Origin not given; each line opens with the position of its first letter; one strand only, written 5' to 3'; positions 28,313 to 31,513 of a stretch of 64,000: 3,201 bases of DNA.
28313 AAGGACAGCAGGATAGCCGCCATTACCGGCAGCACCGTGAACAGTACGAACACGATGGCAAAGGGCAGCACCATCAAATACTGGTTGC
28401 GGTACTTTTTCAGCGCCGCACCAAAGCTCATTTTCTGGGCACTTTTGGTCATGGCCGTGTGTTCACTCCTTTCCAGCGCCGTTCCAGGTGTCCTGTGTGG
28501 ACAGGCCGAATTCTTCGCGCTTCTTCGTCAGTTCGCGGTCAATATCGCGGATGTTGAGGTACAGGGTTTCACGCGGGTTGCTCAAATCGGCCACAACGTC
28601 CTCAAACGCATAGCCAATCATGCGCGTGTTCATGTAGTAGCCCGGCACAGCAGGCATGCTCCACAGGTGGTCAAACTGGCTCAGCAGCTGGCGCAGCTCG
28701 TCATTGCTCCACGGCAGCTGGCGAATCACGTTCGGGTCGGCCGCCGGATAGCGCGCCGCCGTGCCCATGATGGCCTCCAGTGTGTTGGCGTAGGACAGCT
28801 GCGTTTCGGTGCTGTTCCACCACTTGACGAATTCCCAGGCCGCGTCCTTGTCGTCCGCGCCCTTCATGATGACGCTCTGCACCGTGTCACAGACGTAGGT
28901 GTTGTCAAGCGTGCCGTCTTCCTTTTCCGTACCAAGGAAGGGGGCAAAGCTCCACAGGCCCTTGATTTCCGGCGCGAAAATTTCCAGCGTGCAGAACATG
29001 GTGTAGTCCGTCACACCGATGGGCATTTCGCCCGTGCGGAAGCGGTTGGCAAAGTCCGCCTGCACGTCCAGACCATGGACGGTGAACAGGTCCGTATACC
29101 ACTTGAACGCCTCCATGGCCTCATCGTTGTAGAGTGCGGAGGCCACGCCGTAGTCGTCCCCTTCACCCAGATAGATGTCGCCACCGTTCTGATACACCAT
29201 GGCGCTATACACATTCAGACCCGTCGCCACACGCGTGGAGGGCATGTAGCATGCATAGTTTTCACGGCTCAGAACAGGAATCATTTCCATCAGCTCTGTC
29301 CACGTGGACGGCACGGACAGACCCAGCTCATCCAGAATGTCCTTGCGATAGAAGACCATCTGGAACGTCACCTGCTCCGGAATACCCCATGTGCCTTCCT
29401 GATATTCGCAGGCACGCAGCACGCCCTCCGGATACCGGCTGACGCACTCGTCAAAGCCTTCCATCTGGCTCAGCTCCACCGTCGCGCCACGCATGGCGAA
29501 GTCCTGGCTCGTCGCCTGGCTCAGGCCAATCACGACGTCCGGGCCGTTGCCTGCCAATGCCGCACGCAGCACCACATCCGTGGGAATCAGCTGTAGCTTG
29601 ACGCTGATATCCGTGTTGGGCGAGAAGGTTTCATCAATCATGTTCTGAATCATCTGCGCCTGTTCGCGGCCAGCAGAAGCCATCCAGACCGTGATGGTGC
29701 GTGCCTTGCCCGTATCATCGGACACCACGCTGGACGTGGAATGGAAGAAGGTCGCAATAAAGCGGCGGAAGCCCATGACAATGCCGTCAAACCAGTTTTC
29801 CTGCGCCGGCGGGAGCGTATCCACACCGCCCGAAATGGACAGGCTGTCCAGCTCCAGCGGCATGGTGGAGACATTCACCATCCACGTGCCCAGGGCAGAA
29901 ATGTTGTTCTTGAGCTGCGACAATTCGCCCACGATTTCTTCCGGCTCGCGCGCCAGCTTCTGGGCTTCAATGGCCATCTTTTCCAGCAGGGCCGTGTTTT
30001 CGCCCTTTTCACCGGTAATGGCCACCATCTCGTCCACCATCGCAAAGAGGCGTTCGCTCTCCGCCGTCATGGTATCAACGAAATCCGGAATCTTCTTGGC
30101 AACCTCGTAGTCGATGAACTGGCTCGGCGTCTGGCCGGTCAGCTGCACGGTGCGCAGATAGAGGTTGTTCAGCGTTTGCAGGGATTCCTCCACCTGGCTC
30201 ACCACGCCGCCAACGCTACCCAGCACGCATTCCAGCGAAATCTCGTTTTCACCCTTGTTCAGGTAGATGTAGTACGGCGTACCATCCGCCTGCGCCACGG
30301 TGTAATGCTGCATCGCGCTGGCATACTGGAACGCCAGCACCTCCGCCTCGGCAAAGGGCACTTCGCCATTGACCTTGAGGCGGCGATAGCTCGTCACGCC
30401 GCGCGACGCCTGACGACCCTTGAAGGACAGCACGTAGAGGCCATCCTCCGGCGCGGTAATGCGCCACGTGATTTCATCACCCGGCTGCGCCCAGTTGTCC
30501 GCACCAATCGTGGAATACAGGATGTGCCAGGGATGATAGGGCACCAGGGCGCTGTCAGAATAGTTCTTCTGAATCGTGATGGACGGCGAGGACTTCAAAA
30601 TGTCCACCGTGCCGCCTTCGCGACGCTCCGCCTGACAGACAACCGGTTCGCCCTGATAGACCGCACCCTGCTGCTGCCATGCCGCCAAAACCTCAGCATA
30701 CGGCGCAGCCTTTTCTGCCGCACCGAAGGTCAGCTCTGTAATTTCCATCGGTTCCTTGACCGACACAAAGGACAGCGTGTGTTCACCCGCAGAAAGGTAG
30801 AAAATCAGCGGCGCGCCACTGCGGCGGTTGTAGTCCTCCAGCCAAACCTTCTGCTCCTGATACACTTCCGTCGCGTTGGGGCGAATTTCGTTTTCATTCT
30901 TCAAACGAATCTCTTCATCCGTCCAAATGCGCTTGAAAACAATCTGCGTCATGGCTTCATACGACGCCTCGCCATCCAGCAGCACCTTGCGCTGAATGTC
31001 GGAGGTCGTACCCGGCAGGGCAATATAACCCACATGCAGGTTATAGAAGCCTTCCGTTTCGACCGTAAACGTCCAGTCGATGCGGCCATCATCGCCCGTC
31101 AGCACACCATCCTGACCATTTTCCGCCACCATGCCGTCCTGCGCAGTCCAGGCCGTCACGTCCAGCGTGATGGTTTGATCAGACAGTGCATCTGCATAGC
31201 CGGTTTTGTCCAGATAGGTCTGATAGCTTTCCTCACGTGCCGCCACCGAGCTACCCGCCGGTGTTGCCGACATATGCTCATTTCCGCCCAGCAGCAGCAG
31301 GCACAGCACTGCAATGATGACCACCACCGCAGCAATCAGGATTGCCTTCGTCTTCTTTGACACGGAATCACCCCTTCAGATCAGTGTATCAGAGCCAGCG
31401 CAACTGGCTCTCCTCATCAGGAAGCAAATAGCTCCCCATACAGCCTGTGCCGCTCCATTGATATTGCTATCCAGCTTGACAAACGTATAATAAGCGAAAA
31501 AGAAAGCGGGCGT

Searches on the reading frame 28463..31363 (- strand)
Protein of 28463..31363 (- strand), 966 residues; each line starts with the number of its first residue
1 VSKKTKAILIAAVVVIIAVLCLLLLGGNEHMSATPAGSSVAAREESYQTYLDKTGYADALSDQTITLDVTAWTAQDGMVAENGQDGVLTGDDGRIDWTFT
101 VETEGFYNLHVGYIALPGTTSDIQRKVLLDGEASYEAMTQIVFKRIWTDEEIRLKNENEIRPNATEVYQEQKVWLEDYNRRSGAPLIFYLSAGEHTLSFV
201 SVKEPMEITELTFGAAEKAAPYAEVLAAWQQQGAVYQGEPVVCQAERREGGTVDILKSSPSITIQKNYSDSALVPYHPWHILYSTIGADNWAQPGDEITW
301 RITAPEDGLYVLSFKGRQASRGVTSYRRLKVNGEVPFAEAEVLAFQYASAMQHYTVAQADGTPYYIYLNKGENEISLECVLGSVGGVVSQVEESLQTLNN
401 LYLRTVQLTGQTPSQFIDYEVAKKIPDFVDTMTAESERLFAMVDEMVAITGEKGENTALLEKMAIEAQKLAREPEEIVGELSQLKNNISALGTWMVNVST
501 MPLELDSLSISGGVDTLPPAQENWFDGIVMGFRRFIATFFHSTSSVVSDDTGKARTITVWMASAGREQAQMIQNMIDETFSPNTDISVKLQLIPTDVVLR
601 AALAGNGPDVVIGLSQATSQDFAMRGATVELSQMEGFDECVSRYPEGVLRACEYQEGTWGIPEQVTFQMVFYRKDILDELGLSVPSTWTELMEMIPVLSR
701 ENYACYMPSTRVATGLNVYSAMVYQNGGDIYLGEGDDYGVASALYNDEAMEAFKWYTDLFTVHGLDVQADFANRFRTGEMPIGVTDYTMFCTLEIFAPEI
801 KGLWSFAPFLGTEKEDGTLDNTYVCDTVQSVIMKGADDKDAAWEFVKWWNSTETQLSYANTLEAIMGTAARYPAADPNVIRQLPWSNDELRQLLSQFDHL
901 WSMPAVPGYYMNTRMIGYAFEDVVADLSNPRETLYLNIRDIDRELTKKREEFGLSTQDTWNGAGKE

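Call 50: search_protein_families(library=ncbifam, proteins=[window:28463-31363:-])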
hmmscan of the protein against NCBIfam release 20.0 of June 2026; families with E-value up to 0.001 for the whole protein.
window:28463-31363:- (966 aa): 1 family
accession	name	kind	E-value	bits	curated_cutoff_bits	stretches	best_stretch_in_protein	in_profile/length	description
TIGR03850.1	bind_CPR_0540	equivalog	6.4e-05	21.7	299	0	553-857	32-353/437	carbohydrate ABC transporter substrate-binding protein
